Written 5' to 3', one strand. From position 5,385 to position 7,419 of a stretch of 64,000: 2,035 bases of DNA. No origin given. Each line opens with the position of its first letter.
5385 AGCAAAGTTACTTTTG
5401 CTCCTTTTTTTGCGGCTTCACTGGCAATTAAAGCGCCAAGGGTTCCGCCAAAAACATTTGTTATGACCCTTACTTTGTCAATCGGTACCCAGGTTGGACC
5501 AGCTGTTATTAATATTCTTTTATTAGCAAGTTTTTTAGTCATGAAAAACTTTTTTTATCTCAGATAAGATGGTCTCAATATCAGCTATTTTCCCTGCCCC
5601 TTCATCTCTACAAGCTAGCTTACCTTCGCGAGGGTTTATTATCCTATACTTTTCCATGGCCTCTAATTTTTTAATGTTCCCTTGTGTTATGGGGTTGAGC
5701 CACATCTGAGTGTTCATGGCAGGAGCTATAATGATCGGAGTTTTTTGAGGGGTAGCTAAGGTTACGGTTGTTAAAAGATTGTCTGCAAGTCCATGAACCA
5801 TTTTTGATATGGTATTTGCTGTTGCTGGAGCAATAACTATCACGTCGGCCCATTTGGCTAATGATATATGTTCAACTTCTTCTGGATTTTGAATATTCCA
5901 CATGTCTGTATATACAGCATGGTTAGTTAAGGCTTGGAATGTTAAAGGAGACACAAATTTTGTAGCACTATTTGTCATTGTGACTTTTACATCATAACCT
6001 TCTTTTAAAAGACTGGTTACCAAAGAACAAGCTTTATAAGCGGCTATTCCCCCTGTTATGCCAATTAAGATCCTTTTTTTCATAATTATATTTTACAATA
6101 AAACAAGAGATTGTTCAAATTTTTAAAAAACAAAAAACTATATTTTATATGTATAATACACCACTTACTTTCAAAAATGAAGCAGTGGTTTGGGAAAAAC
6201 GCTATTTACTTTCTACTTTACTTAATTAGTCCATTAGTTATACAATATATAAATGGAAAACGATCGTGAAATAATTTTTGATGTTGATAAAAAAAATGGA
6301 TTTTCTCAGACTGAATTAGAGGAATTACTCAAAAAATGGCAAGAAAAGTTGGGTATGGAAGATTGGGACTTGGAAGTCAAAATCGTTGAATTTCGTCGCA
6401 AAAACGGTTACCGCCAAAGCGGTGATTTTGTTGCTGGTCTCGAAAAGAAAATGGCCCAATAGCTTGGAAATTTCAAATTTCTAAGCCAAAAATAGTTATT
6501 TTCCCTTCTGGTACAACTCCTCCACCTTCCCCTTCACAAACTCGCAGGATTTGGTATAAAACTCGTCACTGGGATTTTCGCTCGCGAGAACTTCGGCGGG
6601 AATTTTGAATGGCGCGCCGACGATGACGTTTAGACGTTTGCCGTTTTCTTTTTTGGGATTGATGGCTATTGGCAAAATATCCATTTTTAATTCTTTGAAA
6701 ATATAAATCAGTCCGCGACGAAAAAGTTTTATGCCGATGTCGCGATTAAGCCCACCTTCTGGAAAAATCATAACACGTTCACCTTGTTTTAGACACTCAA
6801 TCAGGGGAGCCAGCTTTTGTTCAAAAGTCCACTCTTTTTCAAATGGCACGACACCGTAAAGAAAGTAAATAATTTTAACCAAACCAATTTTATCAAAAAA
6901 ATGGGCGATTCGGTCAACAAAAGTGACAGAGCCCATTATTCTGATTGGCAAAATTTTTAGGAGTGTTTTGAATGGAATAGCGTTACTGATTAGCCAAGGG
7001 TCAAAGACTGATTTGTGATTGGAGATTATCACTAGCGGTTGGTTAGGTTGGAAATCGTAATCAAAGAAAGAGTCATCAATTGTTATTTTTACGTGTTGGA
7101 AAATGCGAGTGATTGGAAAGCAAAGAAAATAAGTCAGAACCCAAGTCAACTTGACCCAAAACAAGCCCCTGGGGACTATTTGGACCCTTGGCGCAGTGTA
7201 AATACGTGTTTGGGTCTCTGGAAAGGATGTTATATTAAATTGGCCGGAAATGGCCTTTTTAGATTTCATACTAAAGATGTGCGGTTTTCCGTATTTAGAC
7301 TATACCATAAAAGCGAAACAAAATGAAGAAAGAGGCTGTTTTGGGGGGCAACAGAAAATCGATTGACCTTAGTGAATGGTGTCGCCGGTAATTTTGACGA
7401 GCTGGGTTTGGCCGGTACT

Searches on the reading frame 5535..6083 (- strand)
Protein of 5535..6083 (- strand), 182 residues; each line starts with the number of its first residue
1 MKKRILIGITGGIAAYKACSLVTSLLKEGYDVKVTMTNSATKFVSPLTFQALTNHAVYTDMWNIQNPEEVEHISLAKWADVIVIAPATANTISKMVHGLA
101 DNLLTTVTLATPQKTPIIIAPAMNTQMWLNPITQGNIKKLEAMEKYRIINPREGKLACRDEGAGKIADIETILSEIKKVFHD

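Call 3: search_protein_families(library=pfam, proteins=[window:5535-6083:-], max_evalue=0.1)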
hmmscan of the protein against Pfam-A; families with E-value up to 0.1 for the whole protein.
window:5535-6083:- (182 aa): 2 families
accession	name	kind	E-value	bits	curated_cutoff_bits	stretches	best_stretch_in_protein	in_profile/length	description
PF02441.25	Flavoprotein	-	1.5e-38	132.4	22.7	1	3-177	1-159/162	Flavoprotein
PF09478.16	CBM49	-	0.0043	17.8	23.4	1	30-82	19-67/80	Carbohydrate binding domain CBM49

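Call 4: search_protein_families(library=ncbifam, proteins=[window:5535-6083:-], max_evalue=0.1)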
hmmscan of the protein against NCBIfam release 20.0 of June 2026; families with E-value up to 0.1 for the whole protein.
window:5535-6083:- (182 aa): 11 families
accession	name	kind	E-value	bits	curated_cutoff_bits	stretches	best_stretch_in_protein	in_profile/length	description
TIGR00521.1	coaBC_dfp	equivalog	6.5e-69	232.8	219.7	1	2-180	3-178/392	bifunctional phosphopantothenoylcysteine decarboxylase/phosphopantothenate--cysteine ligase CoaBC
TIGR02113.1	coaC_strep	equivalog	5.4e-66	221.8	261.4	1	3-179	1-176/177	phosphopantothenoylcysteine decarboxylase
NF033753.1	RiPP_decarbCypD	equivalog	1.3e-09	37.7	215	1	7-126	12-131/182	CypD family RiPP peptide-cysteine decarboxylase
NF006161.0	PRK08305.1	equivalog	2.2e-09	37.3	156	1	3-131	6-138/196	dipicolinate synthase subunit B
TIGR02852.1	spore_dpaB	equivalog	5.2e-08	32.5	229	1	3-132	1-134/187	dipicolinate synthase subunit B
TIGR02699.1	archaeo_AfpA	hypoth_equivalog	6.6e-08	32.3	192.45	1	70-126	71-127/174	archaeoflavoprotein AfpA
TIGR02700.1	flavo_MJ0208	hypoth_equivalog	1.1e-07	31.4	251.35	1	70-123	78-131/234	dihydromethanopterin reductase (acceptor)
NF004685.0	PRK06029.1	subfamily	6.4e-07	29.6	188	1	3-106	2-106/187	UbiX family flavin prenyltransferase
NF041206.1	VdcB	exception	3.2e-05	23.6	290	1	4-106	1-104/184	non-oxidative hydroxyarylic acid decarboxylases subunit B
TIGR00421.1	ubiX_pad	subfamily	0.00014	21.7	108.9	1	4-108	1-105/181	UbiX family flavin prenyltransferase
NF045666.1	DVU1553_fam_AMP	equivalog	0.036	13.1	300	1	23-109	126-215/331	DVU_1553 family AMP-dependent CoA ligase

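Call 44: search_solved_structures(query=window:5535-6083:-, max_evalue=0.00001, show_alignments=2)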
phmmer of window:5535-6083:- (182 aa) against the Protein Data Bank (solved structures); distinct sequences matched with E-value up to 0.00001: 13.
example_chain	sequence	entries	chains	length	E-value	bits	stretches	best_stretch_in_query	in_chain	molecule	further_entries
6tgv_A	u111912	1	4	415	4.6e-39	137.3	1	2-173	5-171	Coenzyme A biosynthesis bifunctional protein CoaBC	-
1qzu_A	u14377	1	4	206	1e-33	119.9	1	3-180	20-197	hypothetical protein MDS018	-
1e20_A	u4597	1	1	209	2.9e-29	105.4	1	2-177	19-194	HALOTOLERANCE PROTEIN HAL3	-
1mvl_A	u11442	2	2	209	7.5e-28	100.8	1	2-177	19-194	PPC decarboxylase AtHAL3a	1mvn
7cfu_F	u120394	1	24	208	7.3e-27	97.6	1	4-174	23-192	DNA/pantothenate metabolism flavoprotein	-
6eoa_A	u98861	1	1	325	2.3e-23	86.2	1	65-176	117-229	Phosphopantothenoylcysteine decarboxylase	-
6jls_A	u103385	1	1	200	1.9e-17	67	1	32-174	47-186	Putative flavoprotein decarboxylase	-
1p3y_1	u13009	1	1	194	1.4e-16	64.2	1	3-152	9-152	MrsD protein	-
5h75_A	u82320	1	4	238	2.5e-16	63.3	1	3-151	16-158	Mersacidin decarboxylase,Immunoglobulin G-binding protein A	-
3qjg_A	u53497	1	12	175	2.7e-15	60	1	3-141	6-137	Epidermin biosynthesis protein EpiD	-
1g63_A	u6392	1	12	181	9.2e-14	55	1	7-150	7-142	EPIDERMIN MODIFYING ENZYME EPID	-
1g5q_A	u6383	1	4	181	8e-13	52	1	10-150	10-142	EPIDERMIN MODIFYING ENZYME EPID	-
7km2_L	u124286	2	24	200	7.5e-07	32.5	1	3-122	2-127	Flavin prenyltransferase UbiX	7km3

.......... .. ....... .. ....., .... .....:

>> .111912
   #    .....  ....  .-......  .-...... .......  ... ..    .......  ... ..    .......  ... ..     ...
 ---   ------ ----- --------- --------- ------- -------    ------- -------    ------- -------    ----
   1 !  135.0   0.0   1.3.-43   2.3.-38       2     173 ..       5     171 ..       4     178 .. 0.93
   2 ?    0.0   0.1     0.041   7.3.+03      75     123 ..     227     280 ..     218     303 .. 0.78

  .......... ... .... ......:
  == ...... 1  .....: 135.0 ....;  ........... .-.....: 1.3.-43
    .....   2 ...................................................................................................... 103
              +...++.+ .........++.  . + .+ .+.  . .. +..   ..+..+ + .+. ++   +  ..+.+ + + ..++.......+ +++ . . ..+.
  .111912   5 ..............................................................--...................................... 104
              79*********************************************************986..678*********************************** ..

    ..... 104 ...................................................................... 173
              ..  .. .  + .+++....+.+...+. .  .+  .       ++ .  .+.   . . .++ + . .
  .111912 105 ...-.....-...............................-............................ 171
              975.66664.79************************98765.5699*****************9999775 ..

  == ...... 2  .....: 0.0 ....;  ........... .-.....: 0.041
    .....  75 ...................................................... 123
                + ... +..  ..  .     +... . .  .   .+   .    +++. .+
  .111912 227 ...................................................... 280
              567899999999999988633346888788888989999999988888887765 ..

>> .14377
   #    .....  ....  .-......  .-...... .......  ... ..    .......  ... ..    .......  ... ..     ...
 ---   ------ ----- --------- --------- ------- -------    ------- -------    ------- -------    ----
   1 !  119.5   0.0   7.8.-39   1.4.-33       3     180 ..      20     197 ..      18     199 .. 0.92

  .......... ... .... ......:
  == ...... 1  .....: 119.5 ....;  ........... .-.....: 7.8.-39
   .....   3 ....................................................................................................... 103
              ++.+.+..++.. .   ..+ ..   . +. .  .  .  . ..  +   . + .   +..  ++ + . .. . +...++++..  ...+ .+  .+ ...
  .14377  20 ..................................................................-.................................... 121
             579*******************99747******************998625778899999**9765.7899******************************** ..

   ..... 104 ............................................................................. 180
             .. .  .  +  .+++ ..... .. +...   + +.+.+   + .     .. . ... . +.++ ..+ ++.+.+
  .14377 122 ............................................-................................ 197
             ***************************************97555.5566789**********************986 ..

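Call 60: search_protein_families(library=padloc, proteins=[window:5535-6083:-], max_evalue=0.001)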
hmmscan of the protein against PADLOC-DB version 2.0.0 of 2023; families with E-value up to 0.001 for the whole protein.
window:5535-6083:- (182 aa): 0 families

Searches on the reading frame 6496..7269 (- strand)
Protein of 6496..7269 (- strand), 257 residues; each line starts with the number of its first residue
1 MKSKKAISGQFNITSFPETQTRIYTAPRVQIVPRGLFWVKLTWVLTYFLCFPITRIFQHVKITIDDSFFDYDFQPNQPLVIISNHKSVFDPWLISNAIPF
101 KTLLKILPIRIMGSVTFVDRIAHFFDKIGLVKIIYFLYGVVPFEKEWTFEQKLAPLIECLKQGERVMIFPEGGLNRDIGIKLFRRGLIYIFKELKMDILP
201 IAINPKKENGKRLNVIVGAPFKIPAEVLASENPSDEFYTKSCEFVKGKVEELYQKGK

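Call 48: search_protein_families(library=pfam, proteins=[window:6496-7269:-], max_evalue=0.001)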
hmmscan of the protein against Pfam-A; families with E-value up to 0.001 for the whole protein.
window:6496-7269:- (257 aa): 1 family
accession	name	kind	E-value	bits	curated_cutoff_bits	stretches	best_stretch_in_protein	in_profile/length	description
PF01553.26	Acyltransferase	-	1.3e-14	54.6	23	1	73-203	10-131/132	Acyltransferase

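Call 60: search_protein_families(library=padloc, proteins=[window:6496-7269:-], max_evalue=0.001)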
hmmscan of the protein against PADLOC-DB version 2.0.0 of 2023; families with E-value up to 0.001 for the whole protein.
window:6496-7269:- (257 aa): 0 families

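Call 72: search_protein_families(library=ncbifam, proteins=[window:6496-7269:-], max_evalue=1e-10)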
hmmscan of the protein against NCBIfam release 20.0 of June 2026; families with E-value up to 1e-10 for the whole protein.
window:6496-7269:- (257 aa): 1 family
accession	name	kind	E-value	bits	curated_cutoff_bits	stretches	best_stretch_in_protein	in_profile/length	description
TIGR00530.1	AGP_acyltrn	subfamily_domain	1.3e-11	44.4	102.95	1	75-203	13-129/130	1-acylglycerol-3-phosphate O-acyltransferase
